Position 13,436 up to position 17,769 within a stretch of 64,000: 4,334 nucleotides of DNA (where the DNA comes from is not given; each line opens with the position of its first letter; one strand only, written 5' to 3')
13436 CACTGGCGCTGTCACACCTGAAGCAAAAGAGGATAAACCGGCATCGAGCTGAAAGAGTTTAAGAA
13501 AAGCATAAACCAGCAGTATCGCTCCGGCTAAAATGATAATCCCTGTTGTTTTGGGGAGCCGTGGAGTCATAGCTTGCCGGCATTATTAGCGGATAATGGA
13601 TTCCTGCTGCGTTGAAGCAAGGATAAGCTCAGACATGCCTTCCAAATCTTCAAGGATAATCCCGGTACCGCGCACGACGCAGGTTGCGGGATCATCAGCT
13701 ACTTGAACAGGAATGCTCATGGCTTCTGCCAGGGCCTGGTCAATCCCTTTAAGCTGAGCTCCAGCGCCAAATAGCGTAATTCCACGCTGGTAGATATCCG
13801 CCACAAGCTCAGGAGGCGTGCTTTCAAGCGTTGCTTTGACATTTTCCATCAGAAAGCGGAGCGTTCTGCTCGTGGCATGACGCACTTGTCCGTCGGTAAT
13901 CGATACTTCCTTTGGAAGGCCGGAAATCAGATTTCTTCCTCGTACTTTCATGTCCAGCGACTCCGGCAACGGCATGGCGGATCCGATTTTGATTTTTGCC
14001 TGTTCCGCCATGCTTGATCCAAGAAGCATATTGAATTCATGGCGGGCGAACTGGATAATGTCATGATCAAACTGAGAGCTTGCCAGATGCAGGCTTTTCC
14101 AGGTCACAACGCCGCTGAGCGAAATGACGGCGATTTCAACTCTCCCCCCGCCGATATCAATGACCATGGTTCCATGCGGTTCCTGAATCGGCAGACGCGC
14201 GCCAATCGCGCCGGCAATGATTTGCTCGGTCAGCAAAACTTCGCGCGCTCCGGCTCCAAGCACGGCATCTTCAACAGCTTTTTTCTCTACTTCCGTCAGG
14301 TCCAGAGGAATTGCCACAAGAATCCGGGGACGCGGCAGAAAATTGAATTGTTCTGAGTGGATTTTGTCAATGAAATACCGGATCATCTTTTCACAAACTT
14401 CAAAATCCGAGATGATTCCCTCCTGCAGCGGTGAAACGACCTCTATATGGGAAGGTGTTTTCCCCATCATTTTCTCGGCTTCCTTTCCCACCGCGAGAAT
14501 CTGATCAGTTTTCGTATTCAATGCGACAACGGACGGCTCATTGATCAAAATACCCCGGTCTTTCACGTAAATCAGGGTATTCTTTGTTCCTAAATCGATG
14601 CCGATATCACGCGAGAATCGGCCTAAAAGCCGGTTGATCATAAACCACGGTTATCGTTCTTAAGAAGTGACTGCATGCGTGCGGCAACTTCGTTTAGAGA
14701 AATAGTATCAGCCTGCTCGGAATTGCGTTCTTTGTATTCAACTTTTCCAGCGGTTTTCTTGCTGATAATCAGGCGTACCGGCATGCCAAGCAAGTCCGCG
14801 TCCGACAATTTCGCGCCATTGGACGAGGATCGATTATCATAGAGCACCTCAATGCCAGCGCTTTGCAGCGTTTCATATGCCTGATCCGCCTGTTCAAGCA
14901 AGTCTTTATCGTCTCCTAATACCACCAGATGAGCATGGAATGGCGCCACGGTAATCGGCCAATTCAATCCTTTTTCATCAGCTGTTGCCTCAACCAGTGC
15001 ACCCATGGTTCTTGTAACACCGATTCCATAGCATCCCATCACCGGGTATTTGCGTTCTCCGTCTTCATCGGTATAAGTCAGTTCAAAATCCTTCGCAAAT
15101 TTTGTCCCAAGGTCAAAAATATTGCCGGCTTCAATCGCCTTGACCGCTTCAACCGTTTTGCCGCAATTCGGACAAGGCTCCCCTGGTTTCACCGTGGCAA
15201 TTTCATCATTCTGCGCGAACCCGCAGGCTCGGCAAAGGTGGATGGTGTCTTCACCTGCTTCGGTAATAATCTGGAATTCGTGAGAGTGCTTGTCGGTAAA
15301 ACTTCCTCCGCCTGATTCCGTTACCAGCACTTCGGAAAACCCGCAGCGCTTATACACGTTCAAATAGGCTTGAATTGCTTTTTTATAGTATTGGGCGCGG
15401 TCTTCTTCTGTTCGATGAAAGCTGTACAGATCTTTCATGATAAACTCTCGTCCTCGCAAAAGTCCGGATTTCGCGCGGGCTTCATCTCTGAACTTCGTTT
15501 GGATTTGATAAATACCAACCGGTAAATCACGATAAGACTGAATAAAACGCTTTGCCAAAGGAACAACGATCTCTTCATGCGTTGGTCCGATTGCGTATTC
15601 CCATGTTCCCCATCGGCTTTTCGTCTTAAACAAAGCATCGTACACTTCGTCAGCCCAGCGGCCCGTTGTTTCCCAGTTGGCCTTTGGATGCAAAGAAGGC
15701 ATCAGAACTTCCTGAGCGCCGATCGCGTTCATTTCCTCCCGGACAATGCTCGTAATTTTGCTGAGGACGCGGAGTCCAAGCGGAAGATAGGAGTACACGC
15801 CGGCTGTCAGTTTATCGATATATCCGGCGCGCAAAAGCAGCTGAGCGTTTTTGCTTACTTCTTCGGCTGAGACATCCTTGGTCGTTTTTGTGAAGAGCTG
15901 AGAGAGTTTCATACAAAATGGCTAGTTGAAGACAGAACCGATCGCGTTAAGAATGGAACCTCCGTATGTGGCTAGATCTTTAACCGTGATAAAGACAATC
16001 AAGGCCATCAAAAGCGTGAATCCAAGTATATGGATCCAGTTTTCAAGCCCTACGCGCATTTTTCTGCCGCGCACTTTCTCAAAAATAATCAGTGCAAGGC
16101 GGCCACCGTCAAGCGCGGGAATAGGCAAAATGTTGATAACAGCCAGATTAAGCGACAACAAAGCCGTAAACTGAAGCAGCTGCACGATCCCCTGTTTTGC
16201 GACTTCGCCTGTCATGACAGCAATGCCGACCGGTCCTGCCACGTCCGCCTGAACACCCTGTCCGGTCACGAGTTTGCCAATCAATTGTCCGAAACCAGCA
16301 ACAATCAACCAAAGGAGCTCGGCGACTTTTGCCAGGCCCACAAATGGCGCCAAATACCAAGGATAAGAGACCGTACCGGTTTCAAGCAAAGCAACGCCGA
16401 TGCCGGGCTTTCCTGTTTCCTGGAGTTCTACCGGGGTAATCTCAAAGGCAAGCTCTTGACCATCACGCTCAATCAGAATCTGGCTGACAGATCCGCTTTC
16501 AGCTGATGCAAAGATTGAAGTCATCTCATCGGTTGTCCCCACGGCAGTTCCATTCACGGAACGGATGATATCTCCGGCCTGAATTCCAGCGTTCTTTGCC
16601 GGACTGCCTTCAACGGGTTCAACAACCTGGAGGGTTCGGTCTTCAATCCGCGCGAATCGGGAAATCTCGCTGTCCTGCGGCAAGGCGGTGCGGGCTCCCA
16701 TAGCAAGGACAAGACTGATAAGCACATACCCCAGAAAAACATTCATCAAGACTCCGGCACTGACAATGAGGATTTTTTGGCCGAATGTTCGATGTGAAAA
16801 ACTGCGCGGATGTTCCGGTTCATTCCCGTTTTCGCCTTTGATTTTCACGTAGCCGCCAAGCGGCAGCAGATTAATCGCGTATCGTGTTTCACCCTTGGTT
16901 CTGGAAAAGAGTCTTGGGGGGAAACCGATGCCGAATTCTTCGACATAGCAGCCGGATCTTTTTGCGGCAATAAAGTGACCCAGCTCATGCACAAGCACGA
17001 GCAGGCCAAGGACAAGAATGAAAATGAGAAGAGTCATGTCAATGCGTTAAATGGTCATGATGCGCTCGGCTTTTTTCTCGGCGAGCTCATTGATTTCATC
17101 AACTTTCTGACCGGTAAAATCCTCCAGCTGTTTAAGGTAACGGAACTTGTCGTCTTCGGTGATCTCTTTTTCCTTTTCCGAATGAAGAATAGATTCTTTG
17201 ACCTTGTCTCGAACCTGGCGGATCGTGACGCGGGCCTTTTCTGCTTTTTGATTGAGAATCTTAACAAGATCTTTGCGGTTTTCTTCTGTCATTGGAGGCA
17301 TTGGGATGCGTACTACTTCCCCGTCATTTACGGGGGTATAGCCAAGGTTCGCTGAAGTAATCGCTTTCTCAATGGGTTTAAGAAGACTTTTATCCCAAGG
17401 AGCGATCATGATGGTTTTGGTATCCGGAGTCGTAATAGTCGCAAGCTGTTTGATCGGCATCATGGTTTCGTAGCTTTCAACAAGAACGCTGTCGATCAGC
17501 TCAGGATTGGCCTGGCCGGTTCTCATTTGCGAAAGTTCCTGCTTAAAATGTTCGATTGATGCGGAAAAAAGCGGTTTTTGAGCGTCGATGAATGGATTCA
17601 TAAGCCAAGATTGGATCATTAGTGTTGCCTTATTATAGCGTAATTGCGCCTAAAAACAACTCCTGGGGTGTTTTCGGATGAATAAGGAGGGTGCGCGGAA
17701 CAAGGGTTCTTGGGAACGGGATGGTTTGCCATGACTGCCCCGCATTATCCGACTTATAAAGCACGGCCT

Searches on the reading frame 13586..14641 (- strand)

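Call 16: search_protein_families(library=pfam, proteins=[window:13586-14641:-], max_evalue=0.001)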
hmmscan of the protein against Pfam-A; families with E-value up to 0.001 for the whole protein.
window:13586-14641:- (351 aa): 3 families
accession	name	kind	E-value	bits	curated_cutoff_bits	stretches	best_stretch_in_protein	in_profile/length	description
PF06723.19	MreB_Mbl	-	2.5e-125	418.1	27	1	11-335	2-324/327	MreB/Mbl protein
PF14450.12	FtsA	-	1.5e-10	42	31.8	1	159-317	1-112/127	Cell division protein FtsA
PF00012.26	HSP70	-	2e-05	23.5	20.6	1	107-206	136-241/599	Hsp70 protein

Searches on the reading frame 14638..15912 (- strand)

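Call 16: search_protein_families(library=pfam, proteins=[window:14638-15912:-], max_evalue=0.001)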
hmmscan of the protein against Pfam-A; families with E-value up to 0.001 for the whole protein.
window:14638-15912:- (424 aa): 2 families
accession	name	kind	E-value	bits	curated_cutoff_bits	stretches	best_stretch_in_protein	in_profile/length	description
PF00587.30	tRNA-synt_2b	-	2.1e-34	119.6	29.3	1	103-308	8-177/179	tRNA synthetase class II core domain (G, H, P, S and T)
PF03129.25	HGTP_anticodon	-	2.9e-16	59.8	21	1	329-415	4-93/94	Anticodon binding domain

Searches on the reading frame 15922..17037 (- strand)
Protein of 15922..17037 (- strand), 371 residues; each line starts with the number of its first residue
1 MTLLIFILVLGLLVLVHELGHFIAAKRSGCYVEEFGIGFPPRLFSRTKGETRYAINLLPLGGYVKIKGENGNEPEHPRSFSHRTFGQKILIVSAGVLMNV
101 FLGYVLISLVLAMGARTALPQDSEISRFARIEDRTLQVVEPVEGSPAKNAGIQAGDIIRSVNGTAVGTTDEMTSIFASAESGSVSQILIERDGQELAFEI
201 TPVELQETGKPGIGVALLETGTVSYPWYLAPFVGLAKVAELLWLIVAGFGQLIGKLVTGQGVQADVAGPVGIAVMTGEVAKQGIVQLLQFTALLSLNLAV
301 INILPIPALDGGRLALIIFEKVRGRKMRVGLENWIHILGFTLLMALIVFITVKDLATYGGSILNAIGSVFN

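Call 16: search_protein_families(library=pfam, proteins=[window:15922-17037:-], max_evalue=0.001)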
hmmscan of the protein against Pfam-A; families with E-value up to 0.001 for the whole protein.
window:15922-17037:- (371 aa): 5 families
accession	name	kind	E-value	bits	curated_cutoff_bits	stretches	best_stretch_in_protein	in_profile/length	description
PF02163.28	Peptidase_M50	-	1.7e-57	194.8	27.2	1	6-346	2-221/221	Peptidase family M50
PF13180.12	PDZ_2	-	3e-11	43.9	27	1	135-200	13-78/80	PDZ domain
PF17820.7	PDZ_6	-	5.2e-11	42.6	27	1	138-184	2-48/54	PDZ domain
PF00595.29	PDZ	-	2.2e-07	31.6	23.2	1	120-184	19-75/81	PDZ domain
PF14685.13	PDZ_Tricorn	-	0.00088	19.7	25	0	141-189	27-77/88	Tricorn protease PDZ domain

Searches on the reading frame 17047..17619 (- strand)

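Call 16: search_protein_families(library=pfam, proteins=[window:17047-17619:-], max_evalue=0.001)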
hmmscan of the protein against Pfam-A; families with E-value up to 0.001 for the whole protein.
window:17047-17619:- (190 aa): 1 family
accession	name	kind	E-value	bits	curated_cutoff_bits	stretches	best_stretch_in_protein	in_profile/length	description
PF01765.24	RRF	-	7e-56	189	29.7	1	25-188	1-164/164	Ribosome recycling factor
